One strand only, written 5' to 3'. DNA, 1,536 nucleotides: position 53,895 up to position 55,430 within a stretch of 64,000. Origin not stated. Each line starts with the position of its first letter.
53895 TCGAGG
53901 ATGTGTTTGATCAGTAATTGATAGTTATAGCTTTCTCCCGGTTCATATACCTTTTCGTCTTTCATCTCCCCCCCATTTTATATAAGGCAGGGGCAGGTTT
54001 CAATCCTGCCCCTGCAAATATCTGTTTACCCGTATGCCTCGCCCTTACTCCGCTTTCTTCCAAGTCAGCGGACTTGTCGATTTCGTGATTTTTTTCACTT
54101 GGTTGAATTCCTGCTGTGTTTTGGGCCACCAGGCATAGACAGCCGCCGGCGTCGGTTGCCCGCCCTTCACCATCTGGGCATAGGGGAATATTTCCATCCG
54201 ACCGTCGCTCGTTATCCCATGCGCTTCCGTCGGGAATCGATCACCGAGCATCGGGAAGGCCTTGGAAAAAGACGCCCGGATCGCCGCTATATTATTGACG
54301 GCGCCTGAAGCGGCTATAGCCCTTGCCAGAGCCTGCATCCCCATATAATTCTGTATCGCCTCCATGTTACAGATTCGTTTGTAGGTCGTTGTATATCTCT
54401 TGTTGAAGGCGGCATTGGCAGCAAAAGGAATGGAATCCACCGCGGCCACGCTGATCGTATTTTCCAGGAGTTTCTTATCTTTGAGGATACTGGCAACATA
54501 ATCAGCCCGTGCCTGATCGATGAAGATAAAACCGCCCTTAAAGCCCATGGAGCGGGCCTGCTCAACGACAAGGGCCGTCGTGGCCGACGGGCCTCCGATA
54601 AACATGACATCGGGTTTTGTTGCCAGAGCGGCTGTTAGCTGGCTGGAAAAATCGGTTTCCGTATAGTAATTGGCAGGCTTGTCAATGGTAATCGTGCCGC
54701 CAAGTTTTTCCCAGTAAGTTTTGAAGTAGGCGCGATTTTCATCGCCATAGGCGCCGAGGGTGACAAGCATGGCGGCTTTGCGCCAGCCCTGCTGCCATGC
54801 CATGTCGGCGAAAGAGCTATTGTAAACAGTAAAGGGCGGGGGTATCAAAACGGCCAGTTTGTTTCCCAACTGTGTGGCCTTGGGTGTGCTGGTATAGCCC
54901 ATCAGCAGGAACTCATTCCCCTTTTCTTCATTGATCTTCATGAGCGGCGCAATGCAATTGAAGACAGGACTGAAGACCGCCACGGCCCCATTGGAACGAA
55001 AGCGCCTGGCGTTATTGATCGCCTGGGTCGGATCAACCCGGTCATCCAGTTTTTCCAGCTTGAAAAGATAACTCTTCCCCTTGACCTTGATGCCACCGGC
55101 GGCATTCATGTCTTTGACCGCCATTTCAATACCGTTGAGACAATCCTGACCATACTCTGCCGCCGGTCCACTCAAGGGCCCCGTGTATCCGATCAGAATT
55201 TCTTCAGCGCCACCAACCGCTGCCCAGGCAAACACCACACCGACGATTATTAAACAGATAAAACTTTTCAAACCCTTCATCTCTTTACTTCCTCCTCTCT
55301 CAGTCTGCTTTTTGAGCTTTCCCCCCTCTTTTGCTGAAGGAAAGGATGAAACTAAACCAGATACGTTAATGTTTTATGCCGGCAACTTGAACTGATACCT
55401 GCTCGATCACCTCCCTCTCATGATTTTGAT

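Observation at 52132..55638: Two operons share an identical enhancer-promoter architecture: paired 18-bp palindromes 31 bp apart plus a TGGCAC-RACAA-TTGW promoter lacking the -12 cytosine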

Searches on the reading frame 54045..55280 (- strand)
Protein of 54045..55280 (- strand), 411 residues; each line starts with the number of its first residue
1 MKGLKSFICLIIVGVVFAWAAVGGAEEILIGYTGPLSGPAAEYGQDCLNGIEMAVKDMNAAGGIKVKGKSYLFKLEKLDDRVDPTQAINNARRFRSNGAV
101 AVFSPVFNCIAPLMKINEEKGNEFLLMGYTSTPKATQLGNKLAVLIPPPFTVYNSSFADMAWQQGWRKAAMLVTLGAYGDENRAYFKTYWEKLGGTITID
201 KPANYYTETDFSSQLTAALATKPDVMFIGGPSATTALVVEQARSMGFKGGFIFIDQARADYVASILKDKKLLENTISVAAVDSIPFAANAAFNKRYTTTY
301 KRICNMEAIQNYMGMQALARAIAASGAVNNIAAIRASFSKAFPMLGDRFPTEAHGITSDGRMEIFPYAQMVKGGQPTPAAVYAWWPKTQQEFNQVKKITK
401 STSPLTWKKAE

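Call 5: search_protein_families(library=pfam, proteins=[window:54045-55280:-])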
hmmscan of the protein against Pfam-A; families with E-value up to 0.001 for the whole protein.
window:54045-55280:- (411 aa): 3 families
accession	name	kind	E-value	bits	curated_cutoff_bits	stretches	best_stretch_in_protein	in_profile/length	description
PF13458.12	Peripla_BP_6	-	3.5e-38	132.6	31.7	1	28-338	2-308/343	Periplasmic binding protein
PF01094.35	ANF_receptor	-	1.6e-07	31.2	25.4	1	47-325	2-293/353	Receptor family ligand binding region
PF13433.12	Peripla_BP_5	-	0.00034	20.3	27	0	178-336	145-304/363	Periplasmic binding protein domain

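Call 51: search_protein_families(library=ncbifam, proteins=[window:54045-55280:-], max_evalue=1e-10)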
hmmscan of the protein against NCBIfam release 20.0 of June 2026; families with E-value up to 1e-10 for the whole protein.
window:54045-55280:- (411 aa): 1 family
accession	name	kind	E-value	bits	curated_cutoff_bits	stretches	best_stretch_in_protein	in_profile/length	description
NF011933.0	PRK15404.1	subfamily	3.3e-14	52.7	477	1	13-121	12-117/370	high-affinity branched-chain amino acid ABC transporter substrate-binding protein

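Call 62: search_solved_structures(query=window:54045-55280:-, max_evalue=1e-10)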
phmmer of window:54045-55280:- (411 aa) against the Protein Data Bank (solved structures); distinct sequences matched with E-value up to 1e-10: 6.
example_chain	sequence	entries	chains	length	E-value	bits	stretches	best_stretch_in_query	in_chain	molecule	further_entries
3ip5_A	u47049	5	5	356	2.2e-12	49.8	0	28-105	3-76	ABC transporter, substrate binding protein (Amino acid)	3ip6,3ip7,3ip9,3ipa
3ipc_A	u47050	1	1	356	2.8e-12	49.5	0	28-106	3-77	ABC transporter, substrate binding protein (Amino acid)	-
2liv_A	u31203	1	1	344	4.5e-11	45.5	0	26-252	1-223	LEUCINE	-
1z15_A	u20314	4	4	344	5.7e-11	45.2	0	26-252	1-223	Leu/Ile/Val-binding protein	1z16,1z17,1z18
4q6w_A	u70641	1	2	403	6e-11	45.1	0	5-142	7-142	Putative leu/ile/val-binding protein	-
4nqr_A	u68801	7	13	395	7.5e-11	44.8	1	36-335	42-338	Amino acid/amide ABC transporter substrate-binding protein, HAAT family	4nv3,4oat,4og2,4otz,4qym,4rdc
